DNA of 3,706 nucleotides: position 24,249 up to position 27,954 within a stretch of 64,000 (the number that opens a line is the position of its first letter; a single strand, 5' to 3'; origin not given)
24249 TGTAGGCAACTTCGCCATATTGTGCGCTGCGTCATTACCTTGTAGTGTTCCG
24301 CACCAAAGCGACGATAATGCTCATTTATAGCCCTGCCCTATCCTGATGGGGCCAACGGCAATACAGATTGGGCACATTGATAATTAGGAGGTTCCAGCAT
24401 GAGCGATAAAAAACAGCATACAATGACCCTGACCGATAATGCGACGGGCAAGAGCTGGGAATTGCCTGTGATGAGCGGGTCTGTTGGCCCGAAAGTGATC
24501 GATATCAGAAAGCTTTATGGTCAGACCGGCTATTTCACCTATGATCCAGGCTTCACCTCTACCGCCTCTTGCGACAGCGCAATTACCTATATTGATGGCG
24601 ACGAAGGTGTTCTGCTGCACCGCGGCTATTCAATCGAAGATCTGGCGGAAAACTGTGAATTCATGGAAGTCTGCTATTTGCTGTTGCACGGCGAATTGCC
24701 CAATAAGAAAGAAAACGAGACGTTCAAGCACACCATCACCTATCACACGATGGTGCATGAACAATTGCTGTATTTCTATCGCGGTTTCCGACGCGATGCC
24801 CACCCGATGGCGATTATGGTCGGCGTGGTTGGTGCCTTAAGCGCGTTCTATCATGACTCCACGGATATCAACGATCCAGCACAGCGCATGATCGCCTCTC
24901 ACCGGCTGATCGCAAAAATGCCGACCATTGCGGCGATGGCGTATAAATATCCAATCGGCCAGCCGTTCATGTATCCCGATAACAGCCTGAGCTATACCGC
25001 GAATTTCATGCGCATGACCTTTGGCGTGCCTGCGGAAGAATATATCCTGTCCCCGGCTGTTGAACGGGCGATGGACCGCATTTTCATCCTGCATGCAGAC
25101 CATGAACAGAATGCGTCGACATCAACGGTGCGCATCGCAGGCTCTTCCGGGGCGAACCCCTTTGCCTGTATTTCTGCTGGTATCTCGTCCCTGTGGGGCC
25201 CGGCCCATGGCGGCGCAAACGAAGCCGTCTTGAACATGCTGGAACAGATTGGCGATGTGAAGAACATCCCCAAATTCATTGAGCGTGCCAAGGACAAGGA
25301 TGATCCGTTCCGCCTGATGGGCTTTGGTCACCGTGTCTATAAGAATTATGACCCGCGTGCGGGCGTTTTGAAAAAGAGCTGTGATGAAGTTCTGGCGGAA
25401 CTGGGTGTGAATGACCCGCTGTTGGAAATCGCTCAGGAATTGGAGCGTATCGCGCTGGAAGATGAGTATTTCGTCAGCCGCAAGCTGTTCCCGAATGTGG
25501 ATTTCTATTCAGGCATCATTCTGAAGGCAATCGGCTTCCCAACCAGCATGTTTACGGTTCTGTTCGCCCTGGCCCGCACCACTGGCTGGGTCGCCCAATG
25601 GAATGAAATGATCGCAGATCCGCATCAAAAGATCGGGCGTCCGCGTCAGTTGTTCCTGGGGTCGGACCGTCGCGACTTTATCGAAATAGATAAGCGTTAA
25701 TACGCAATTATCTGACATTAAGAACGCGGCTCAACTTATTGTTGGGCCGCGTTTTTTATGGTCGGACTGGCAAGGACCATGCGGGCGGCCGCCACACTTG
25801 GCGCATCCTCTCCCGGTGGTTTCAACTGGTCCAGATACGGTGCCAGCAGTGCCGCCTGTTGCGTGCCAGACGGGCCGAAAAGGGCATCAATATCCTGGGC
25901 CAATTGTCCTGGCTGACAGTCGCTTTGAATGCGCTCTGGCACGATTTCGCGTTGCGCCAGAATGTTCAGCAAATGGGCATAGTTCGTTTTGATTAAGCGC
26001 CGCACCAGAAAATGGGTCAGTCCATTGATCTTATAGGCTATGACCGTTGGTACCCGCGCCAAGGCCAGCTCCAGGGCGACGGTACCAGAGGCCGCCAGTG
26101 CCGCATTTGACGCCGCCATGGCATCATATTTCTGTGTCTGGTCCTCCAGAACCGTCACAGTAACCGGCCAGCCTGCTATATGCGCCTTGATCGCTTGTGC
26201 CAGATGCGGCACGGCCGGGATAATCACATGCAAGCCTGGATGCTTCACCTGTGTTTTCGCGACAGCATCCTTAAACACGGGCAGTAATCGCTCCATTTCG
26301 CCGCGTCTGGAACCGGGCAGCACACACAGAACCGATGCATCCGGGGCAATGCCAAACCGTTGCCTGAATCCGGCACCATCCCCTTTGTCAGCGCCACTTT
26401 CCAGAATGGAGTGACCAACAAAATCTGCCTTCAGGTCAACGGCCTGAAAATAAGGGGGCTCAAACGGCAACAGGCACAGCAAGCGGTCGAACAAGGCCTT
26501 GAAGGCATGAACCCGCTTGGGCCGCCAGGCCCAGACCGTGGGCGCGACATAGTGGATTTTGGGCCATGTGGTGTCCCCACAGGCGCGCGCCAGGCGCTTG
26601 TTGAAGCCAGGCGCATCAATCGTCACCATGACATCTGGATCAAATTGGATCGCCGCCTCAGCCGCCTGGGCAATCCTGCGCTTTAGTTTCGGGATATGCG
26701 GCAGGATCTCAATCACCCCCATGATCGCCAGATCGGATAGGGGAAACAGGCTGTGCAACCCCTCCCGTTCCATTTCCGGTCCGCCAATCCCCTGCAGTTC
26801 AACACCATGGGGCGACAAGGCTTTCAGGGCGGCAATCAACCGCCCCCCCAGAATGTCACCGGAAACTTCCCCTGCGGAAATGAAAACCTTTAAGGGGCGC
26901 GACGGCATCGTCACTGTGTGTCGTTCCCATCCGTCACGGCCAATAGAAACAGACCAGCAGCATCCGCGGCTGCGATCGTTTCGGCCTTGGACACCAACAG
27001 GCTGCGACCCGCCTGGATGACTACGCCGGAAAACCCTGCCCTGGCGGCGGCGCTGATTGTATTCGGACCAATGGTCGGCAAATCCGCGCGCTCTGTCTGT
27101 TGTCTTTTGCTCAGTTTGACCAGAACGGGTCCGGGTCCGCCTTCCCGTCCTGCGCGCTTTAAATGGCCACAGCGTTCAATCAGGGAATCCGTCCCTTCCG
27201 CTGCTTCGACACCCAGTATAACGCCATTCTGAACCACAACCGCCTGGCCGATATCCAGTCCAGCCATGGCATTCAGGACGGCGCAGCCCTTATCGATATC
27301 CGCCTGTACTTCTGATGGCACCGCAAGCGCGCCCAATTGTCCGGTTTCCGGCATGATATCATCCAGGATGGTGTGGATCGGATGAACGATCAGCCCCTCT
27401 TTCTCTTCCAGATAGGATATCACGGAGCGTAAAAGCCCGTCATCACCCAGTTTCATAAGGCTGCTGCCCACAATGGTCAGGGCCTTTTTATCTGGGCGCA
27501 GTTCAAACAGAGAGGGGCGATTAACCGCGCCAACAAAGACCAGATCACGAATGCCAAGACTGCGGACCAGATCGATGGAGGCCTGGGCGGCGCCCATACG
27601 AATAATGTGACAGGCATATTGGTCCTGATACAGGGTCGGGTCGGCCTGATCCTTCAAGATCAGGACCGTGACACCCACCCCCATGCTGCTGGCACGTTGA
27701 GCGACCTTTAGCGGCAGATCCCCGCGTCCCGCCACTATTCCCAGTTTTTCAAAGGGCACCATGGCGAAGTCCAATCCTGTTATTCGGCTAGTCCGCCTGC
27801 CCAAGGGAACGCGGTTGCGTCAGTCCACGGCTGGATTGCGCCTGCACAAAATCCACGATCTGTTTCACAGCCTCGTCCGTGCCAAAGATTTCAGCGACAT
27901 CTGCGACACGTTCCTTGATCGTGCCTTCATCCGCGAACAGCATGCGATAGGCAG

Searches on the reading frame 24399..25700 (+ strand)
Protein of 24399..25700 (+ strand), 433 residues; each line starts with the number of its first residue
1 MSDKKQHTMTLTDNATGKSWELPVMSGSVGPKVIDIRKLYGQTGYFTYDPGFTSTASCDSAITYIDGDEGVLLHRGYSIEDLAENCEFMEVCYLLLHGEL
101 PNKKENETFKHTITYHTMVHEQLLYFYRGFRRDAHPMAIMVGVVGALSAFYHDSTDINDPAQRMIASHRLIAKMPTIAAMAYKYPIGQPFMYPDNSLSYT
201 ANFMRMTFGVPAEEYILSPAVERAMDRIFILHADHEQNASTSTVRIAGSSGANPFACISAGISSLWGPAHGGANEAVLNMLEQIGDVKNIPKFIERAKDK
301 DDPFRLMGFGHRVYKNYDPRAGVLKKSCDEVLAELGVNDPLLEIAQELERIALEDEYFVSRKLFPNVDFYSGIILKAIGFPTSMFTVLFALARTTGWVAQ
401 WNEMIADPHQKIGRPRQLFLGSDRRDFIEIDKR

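Call 82: search_protein_families(library=pfam, proteins=[window:24399-25700:+], max_evalue=0.001)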
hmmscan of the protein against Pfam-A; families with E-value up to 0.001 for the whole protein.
window:24399-25700:+ (433 aa): 1 family
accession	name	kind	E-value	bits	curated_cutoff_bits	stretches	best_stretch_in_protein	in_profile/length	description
PF00285.26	Citrate_synt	-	2e-139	465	27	1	51-416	1-357/357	Citrate synthase, C-terminal domain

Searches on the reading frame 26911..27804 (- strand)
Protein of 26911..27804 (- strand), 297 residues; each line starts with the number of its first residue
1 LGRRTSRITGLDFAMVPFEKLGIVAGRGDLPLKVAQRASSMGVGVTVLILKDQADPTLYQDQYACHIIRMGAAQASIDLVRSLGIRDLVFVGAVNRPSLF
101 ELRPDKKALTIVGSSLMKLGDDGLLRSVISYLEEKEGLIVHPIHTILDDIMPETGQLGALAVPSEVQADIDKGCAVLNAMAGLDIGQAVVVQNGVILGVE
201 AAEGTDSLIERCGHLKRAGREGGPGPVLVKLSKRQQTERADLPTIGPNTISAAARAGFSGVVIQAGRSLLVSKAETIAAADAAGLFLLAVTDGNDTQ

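Call 82: search_protein_families(library=pfam, proteins=[window:26911-27804:-], max_evalue=0.001)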
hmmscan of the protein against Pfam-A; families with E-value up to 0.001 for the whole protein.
window:26911-27804:- (297 aa): 2 families
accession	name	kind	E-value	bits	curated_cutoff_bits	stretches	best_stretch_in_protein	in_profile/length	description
PF06230.17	LpxI_C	-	8.4e-41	139.3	25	1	155-287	3-130/131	LpxI C-terminal domain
PF17930.7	LpxI_N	-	3e-28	98.8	25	1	20-149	1-128/129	LpxI N-terminal domain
